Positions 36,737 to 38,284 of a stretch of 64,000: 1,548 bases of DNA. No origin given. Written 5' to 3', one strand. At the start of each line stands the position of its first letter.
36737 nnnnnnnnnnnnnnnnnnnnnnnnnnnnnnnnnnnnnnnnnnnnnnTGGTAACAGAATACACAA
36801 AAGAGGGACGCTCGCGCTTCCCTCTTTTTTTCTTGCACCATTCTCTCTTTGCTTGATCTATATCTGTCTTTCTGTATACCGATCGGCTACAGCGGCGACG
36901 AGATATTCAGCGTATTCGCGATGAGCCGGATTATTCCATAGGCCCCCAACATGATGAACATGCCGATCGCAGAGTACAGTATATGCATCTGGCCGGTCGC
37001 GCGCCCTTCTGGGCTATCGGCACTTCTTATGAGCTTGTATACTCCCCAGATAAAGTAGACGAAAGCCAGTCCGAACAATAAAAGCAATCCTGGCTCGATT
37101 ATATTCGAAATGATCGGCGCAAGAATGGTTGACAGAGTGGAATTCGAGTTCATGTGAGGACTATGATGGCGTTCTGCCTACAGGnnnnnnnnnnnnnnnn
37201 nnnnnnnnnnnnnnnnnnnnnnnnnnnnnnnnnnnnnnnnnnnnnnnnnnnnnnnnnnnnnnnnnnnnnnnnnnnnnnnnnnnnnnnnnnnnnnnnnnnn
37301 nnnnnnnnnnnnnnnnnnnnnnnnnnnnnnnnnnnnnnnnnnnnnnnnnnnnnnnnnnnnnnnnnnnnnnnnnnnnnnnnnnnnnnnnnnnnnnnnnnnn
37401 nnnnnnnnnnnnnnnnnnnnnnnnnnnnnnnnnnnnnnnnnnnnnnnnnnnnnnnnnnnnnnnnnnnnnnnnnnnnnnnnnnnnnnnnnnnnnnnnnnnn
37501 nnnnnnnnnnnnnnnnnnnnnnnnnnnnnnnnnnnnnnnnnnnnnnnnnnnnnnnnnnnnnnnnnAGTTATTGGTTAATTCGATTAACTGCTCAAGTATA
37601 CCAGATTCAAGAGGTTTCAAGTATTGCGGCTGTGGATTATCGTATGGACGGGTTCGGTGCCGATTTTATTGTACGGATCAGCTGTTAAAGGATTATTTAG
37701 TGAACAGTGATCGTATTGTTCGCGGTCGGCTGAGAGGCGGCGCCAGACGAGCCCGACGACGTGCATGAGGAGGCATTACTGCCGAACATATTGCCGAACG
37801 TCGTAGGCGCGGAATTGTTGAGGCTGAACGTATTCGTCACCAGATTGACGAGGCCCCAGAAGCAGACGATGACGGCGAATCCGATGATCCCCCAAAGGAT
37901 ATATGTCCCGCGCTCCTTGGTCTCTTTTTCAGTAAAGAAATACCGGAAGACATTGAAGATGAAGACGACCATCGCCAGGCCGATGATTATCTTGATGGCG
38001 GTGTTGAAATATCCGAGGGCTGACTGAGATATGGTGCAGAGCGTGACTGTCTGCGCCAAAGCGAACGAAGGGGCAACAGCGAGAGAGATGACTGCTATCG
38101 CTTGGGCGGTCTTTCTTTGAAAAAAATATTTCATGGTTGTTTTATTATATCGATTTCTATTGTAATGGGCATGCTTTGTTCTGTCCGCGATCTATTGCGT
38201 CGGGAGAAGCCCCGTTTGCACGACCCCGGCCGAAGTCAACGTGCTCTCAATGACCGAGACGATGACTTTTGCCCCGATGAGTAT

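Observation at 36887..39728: Tandem array of five paralogous proteins sharing a VirB2/TrbC-like two-TM hairpin, one fused to a large S/T/N-rich ectodomain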

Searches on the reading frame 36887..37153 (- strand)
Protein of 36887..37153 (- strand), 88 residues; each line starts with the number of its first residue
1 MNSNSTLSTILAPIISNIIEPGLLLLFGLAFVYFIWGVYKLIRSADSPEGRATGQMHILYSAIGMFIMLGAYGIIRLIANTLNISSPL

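Call 3: search_protein_families(library=pfam, proteins=[window:36887-37153:-], max_evalue=1)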
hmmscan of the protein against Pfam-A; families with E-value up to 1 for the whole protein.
window:36887-37153:- (88 aa): 2 families
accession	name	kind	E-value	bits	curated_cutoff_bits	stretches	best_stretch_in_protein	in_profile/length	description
PF18895.5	T4SS_pilin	-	1.4e-06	28.7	26.6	1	14-77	8-70/71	Type IV secretion system pilin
PF06716.16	MP_p6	-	0.073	13.5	22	1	23-42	16-35/54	Movement protein p6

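Call 19: search_protein_families(library=ncbifam, proteins=[window:36887-37153:-], max_evalue=0.01)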
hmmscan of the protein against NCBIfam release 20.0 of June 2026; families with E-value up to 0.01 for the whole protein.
window:36887-37153:- (88 aa): 1 family
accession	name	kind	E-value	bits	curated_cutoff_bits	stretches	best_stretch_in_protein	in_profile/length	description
NF045849.1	ICE_MMCAP2_0565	equivalog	5.1e-07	29.3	40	1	6-81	4-79/80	Mbov_0395 family pilin-like conjugal transfer protein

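Call 23: find_homologous_proteins(query=A2, max_evalue=0.001)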
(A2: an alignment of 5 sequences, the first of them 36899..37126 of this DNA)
Query A2 (5 sequences) (76 aa, profile of the alignment): 108 proteins with E <= 0.001 among 553 candidates.
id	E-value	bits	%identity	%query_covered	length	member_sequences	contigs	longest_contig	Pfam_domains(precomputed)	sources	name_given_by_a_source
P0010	2.6e-26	109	24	49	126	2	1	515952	-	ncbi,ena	-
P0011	8.0e-26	108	100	100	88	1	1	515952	PF18895.6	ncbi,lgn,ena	-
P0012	9.4e-25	104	24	72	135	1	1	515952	PF18895.6,PF04956.19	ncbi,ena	-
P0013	2.0e-24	103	19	49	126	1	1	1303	PF18895.6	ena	-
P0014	7.0e-24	101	84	100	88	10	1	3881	PF18895.6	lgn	-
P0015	7.3e-24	101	28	80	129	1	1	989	PF18895.6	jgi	jgi:hypothetical protein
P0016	7.8e-24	101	23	41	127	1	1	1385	-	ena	-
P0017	1.3e-23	100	24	49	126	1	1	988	PF18895.6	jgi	jgi:hypothetical protein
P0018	1.5e-23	100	27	49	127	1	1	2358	PF18895.6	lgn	-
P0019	1.9e-23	100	24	49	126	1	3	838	PF18895.6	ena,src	-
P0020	2.1e-23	100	27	72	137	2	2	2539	PF18895.6,PF04956.19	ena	-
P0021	5.6e-23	98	28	38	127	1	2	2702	-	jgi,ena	jgi:hypothetical protein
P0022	6.2e-23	98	80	100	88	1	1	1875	PF18895.6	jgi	jgi:hypothetical protein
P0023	6.3e-23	98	29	72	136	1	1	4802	PF18895.6,PF04956.19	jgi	jgi:hypothetical protein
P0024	1.3e-22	97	26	50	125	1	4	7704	-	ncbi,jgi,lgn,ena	-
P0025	1.6e-22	97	22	78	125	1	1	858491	PF18895.6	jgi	jgi:hypothetical protein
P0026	2.2e-22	97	30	74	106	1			PF18895.6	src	-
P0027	2.4e-22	96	21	80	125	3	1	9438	PF18895.6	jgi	jgi:hypothetical protein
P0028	2.5e-22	96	29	72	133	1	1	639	PF18895.6,PF04956.19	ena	-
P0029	2.7e-22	96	29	72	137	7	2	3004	PF18895.6,PF04956.19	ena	-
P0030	3.3e-22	96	22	49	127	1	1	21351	PF18895.6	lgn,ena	-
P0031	3.4e-22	96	19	49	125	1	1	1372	PF18895.6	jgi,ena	jgi:hypothetical protein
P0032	3.9e-22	96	30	71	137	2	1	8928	PF18895.6,PF04956.19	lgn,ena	-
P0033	7.3e-22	95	24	49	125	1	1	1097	PF18895.6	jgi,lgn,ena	-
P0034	8.7e-22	95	23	46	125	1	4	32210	PF18895.6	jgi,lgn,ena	-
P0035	1.0e-21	94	36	59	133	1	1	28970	PF18895.6,PF04956.19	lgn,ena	-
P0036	1.3e-21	94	76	100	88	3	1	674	PF18895.6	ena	-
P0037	1.3e-21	94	21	99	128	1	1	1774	PF18895.6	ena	-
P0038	2.0e-21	93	29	72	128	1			PF18895.6,PF04956.19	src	-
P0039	2.7e-21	93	79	99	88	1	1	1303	PF18895.6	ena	-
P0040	5.0e-21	92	21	51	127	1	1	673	PF18895.6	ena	-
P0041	6.8e-21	92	27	92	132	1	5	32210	PF18895.6,PF04956.19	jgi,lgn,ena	-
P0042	8.6e-21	91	76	100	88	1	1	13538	PF18895.6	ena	-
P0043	9.7e-21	91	77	99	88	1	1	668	PF18895.6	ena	-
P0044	1.0e-20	91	79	100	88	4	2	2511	PF18895.6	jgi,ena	jgi:hypothetical protein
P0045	1.1e-20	91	79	100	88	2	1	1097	PF18895.6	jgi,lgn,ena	-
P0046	1.2e-20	91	33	64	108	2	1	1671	PF18895.6,PF04956.19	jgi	jgi:type IV secretory pathway VirB2 component (pilin)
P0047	1.4e-20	91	26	91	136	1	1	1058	PF18895.6,PF04956.19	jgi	jgi:type IV secretory pathway VirB2 component (pilin)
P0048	1.9e-20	90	73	99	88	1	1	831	PF18895.6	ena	-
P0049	2.1e-20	90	73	92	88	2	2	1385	PF18895.6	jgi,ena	-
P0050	4.3e-20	89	76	100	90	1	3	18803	PF18895.6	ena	-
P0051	6.6e-20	89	33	72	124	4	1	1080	PF18895.6,PF04956.19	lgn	-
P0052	1.5e-19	88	29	72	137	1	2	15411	PF18895.6,PF04956.19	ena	-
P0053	1.9e-19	87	33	72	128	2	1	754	PF18895.6,PF04956.19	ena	-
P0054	2.2e-19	87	75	100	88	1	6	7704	PF18895.6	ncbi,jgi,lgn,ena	jgi:hypothetical protein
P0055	2.9e-19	87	33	72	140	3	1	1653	PF18895.6,PF04956.19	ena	-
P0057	4.4e-19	86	30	43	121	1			PF18895.6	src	-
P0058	4.9e-19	86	74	96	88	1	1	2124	PF18895.6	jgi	jgi:hypothetical protein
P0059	4.9e-19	86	22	72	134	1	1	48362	PF18895.6,PF04956.19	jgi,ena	-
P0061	5.3e-19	86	-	-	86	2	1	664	PF18895.6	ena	-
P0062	5.8e-19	86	72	97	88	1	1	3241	PF18895.6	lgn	-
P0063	1.4e-18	84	27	43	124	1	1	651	PF18895.6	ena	-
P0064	1.5e-18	84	33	64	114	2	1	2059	PF18895.6,PF04956.19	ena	-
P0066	1.8e-18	84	-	-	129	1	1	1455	PF18895.6,PF04956.19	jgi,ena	-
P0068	3.0e-18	83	77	96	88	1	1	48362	PF18895.6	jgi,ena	-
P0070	3.7e-18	83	27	58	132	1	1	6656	PF18895.6,PF04956.19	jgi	jgi:type IV secretory pathway VirB2 component (pilin)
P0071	5.0e-18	83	30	43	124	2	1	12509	PF18895.6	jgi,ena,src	jgi:hypothetical protein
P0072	8.0e-18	82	25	88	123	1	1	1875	PF18895.6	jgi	jgi:hypothetical protein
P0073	1.1e-17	82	72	100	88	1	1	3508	PF18895.6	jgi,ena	-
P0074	1.1e-17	82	71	100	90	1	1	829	PF18895.6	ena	-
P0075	1.1e-17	81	23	92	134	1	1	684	PF18895.6,PF04956.19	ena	-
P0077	2.0e-17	81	32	75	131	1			PF18895.6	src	-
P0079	2.9e-17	80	30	43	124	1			PF18895.6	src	-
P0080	3.7e-17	80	74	100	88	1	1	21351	PF18895.6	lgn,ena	-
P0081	5.1e-17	79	26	80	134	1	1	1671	PF18895.6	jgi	jgi:hypothetical protein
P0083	9.5e-17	79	76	100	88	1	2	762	PF18895.6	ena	-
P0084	1.7e-16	78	20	80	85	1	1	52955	PF18895.6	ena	-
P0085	1.6e-15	75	20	92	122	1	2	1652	PF18895.6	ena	-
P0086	9.2e-14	69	27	78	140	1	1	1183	PF18895.6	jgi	jgi:uncharacterized membrane protein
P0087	2.2e-13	68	34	80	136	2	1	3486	PF18895.6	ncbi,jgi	ncbi:MAG: hypothetical protein WC662_04985 [Candidatus Paceibacterota bacterium]|jgi:hypothetical pr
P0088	2.6e-13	67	42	80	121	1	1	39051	PF18895.6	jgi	jgi:hypothetical protein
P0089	2.8e-13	67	29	82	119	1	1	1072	PF18895.6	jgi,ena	-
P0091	8.5e-13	66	23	92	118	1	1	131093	PF18895.6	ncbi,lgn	-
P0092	1.0e-12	66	41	93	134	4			PF18895.6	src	-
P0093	1.1e-12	65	43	89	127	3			PF18895.6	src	-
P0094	2.0e-12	65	33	95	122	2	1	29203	PF18895.6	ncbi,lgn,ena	-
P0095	3.9e-12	64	33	72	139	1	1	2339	PF18895.6,PF04956.19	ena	-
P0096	7.6e-12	63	30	91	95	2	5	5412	PF18895.6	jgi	jgi:hypothetical protein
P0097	9.6e-12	62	30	75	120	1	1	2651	PF18895.6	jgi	-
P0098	1.6e-11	62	27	74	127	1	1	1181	PF18895.6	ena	-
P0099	4.8e-11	60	28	95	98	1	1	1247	PF18895.6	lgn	-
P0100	8.6e-11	59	30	91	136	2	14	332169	PF18895.6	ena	-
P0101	1.5e-10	59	38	59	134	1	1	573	PF18895.6,PF04956.19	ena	-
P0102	1.8e-10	58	45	76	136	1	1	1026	PF18895.6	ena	-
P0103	2.3e-10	58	30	78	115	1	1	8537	PF18895.6,PF04956.19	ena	-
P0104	1.5e-9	55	28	57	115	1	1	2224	PF18895.6,PF04956.19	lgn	-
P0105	7.0e-9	53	-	-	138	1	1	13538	PF18895.6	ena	-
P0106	1.4e-8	52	35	63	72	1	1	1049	PF18895.6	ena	-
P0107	1.9e-8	52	36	57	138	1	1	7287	PF18895.6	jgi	jgi:hypothetical protein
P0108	2.0e-8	52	29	72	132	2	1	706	PF18895.6,PF04956.19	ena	-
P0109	3.4e-8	51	36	78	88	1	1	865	PF18895.6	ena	-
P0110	1.2e-7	49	28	57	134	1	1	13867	PF18895.6,PF04956.19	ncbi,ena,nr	ncbi:MAG: hypothetical protein G01um10142_455 [Parcubacteria group bacterium Gr01-1014_2]|nr:MAG: hy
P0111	2.3e-7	48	39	43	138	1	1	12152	PF18895.6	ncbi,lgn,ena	-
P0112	4.6e-7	47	-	-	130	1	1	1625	PF18895.6,PF04956.19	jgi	jgi:hypothetical protein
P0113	1.4e-6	46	29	99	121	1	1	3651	PF18895.6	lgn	-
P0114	2.0e-6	45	18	72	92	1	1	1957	PF18895.6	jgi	jgi:hypothetical protein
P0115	2.2e-6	45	-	-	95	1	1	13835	PF18895.6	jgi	-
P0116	2.2e-6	45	23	57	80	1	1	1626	PF18895.6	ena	-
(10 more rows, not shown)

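Call 26: find_encoding_contigs(protein=P0059, flank=10000, max_places=2)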
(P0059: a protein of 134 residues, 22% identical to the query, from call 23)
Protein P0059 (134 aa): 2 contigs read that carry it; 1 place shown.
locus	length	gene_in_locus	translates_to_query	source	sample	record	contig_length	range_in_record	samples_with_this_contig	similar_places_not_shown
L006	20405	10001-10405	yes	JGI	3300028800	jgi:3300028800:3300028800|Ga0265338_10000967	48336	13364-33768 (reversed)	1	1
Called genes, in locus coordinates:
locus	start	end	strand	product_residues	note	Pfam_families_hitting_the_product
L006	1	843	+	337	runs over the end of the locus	PF00022:Actin, PF06723:MreB_Mbl, PF00012:HSP70, PF14450:FtsA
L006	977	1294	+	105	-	-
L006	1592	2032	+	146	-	PF02381:MraZ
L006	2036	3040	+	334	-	PF01795:Methyltransf_5, PF13847:Methyltransf_31 (faint)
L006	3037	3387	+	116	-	-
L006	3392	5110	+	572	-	PF03717:PBP_dimer, PF00905:Transpeptidase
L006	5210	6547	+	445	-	PF08245:Mur_ligase_M, PF02875:Mur_ligase_C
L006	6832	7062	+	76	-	-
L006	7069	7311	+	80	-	-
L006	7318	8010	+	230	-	PF01135:PCMT, PF02475:TRM5-TYW2_MTfase (faint), PF01209:Ubie_methyltran, PF01728:FtsJ (weak), PF05175:MTS (weak), PF13847:Methyltransf_31, PF08241:Methyltransf_11, PF13649:Methyltransf_25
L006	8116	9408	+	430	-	PF01547:SBP_bac_1, PF13416:SBP_bac_8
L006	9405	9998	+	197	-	-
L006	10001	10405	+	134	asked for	PF04956:TrbC, PF18895:T4SS_pilin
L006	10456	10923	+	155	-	-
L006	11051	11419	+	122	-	PF18895:T4SS_pilin (weak)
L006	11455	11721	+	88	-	PF18895:T4SS_pilin (weak)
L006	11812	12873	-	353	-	-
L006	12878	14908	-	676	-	-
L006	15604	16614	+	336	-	-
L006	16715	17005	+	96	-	PF12840:HTH_20, PF01022:HTH_5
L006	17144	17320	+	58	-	PF02416:TatA_B_E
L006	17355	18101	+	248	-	-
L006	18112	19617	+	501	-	-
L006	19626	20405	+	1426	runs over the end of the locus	-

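Call 33: search_protein_families(library=pfam, proteins=[L006:9405-9998:+], max_evalue=0.01)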
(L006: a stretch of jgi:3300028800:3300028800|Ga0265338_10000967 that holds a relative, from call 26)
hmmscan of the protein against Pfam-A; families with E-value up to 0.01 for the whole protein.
L006:9405-9998:+ (197 aa): 2 families
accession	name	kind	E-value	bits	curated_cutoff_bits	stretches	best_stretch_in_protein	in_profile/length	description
PF18895.5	T4SS_pilin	-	0.00011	22.6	26.6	1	114-168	11-66/71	Type IV secretion system pilin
PF15038.11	Jiraiya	-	0.0059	16.6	27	1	113-183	102-165/169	Jiraiya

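Call 70: find_encoding_contigs(protein=P0025, flank=10000, max_places=1)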
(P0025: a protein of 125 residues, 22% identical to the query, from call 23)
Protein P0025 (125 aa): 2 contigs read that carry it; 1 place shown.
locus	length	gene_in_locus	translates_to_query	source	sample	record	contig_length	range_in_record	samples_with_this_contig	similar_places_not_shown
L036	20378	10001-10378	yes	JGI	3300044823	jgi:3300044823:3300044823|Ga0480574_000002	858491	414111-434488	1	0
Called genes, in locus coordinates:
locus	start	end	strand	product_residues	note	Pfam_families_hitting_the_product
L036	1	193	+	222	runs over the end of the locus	PF01553:Acyltransferase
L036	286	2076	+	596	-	PF00664:ABC_membrane, PF00005:ABC_tran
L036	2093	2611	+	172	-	-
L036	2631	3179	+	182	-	PF01170:UPF0020, PF05175:MTS, PF13847:Methyltransf_31, PF13649:Methyltransf_25 (faint)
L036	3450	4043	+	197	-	PF01553:Acyltransferase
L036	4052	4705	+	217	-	PF00702:Hydrolase (weak), PF12710:HAD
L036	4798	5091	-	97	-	-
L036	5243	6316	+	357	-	PF02518:HATPase_c, PF13581:HATPase_c_2 (weak)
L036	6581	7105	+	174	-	PF01135:PCMT, PF01209:Ubie_methyltran (weak), PF01728:FtsJ (faint), PF05175:MTS (weak), PF13847:Methyltransf_31, PF08241:Methyltransf_11, PF13649:Methyltransf_25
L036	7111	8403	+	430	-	PF01547:SBP_bac_1, PF13416:SBP_bac_8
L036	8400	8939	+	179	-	-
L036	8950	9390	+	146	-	PF04956:TrbC (weak), PF18895:T4SS_pilin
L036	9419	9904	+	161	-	PF18895:T4SS_pilin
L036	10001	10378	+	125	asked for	PF18895:T4SS_pilin (weak)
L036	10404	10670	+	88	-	PF18895:T4SS_pilin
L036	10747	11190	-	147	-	-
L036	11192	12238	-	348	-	-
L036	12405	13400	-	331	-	-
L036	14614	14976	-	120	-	PF02033:RBFA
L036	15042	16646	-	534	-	PF00009:GTP_EFTU, PF01926:MMR_HSR1, PF22042:EF-G_D2, PF11987:IF-2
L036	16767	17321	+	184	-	PF01327:Pep_deformylase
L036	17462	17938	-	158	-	PF14584:DUF4446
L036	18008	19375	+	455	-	PF00266:Aminotran_5, PF01212:Beta_elim_lyase (weak), PF00266:Aminotran_5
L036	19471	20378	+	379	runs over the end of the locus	PF03033:Glyco_transf_28, PF04101:Glyco_tran_28_C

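Call 71: find_encoding_contigs(protein=P0100, flank=10000, max_places=1)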
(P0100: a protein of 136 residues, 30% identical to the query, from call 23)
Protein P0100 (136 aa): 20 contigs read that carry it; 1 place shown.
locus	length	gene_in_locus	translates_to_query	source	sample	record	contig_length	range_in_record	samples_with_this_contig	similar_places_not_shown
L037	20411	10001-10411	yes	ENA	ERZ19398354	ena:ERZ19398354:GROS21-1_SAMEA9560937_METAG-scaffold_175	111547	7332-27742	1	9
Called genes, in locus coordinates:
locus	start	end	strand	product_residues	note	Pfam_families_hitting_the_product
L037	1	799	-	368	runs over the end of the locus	PF21543:CvfB_2nd (faint), PF00575:S1 (weak), PF21710:Spt6_S1 (faint), PF23459:S1_RRP5 (faint), PF00575:S1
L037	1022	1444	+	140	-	-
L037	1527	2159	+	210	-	PF13483:Lactamase_B_3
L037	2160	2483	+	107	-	-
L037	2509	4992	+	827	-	PF00521:DNA_topoisoIV, PF03989:DNA_gyraseA_C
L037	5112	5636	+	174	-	PF01209:Ubie_methyltran (weak), PF13489:Methyltransf_23 (weak), PF08241:Methyltransf_11, PF08242:Methyltransf_12, PF13649:Methyltransf_25, PF13847:Methyltransf_31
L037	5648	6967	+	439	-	PF01547:SBP_bac_1, PF13416:SBP_bac_8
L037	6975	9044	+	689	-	PF00041:fn3 (faint), PF16656:Pur_ac_phosph_N (faint), PF26747:Ig-like_AcrB (faint)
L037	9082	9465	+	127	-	PF18895:T4SS_pilin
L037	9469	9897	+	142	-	-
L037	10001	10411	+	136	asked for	PF18895:T4SS_pilin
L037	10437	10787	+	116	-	-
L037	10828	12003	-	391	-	PF14378:PAP2_3, PF01569:PAP2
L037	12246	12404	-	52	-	-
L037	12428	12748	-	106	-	PF02033:RBFA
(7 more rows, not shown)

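Call 72: find_encoding_contigs(protein=P0091, flank=10000, max_places=1)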
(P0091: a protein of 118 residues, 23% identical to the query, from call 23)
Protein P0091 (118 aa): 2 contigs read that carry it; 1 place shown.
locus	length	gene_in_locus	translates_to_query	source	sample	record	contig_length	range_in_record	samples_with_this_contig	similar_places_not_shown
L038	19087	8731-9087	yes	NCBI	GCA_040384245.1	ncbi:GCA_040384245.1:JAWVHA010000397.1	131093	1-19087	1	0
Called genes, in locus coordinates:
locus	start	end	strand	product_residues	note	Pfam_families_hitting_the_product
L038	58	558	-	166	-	PF18936:DUF5684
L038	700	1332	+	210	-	PF13483:Lactamase_B_3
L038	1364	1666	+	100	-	-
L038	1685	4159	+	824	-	PF00521:DNA_topoisoIV, PF03989:DNA_gyraseA_C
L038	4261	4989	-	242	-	PF13279:4HBT_2 (weak)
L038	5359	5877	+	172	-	PF01135:PCMT, PF01209:Ubie_methyltran, PF01728:FtsJ (weak), PF13847:Methyltransf_31, PF08241:Methyltransf_11, PF08242:Methyltransf_12, PF13649:Methyltransf_25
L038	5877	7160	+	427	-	PF01547:SBP_bac_1, PF13416:SBP_bac_8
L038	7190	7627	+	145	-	-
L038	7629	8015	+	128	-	PF04956:TrbC, PF18895:T4SS_pilin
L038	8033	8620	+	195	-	-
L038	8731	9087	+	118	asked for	PF18895:T4SS_pilin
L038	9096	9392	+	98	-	PF18895:T4SS_pilin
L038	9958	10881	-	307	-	PF01145:Band_7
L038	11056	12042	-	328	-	-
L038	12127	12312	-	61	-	-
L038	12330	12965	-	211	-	-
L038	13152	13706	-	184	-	-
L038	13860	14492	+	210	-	PF00041:fn3, PF16656:Pur_ac_phosph_N (weak), PF00041:fn3 (weak)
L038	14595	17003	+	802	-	PF01471:PG_binding_1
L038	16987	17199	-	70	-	-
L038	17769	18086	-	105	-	PF02033:RBFA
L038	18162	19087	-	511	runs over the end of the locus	PF00009:GTP_EFTU, PF01926:MMR_HSR1, PF22042:EF-G_D2, PF11987:IF-2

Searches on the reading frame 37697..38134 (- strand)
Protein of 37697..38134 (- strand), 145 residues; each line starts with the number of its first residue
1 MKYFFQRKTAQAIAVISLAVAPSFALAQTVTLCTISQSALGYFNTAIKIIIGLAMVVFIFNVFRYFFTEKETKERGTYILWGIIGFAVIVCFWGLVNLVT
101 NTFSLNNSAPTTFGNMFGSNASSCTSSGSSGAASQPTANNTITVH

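Call 3: search_protein_families(library=pfam, proteins=[window:37697-38134:-], max_evalue=1)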
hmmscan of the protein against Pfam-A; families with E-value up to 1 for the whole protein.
window:37697-38134:- (145 aa): 8 families
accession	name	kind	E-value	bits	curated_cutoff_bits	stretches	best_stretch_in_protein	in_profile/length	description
PF18895.5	T4SS_pilin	-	2.2e-06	28.1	26.6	1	44-99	13-71/71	Type IV secretion system pilin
PF16995.10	tRNA-synt_2_TM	-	0.0027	18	26.8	1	13-104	75-164/215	Transmembrane region of lysyl-tRNA synthetase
PF12832.13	MFS_1_like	-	0.009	15.5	25.2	1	8-96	60-148/373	MFS_1 like family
PF04956.18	TrbC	-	0.025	15.2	27.9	1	6-86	9-88/98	TrbC/VIRB2 pilin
PF22251.1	PFF1_TM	-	0.039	13.9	32.3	1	49-111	68-131/300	Vacuolar membrane protease, transmembrane domain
PF13727.12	CoA_binding_3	-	0.12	12.8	25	1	44-102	16-72/175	CoA-binding domain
PF05569.17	Peptidase_M56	-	0.16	11.6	31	1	47-106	4-62/296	BlaR1 peptidase M56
PF03994.20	DUF350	-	0.31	11.5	26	0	77-105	73-103/133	Domain of Unknown Function (DUF350)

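Call 19: search_protein_families(library=ncbifam, proteins=[window:37697-38134:-], max_evalue=0.01)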
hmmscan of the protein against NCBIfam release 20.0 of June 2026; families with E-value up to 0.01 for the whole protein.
window:37697-38134:- (145 aa): 2 families
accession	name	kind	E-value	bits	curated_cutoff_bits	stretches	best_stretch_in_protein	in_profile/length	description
NF045849.1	ICE_MMCAP2_0565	equivalog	3.1e-05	23.6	40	1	37-102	10-79/80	Mbov_0395 family pilin-like conjugal transfer protein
NF043062.1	MMSYN1_0881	equivalog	0.0013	17.9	450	1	46-118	308-381/455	hexose phosphate transporter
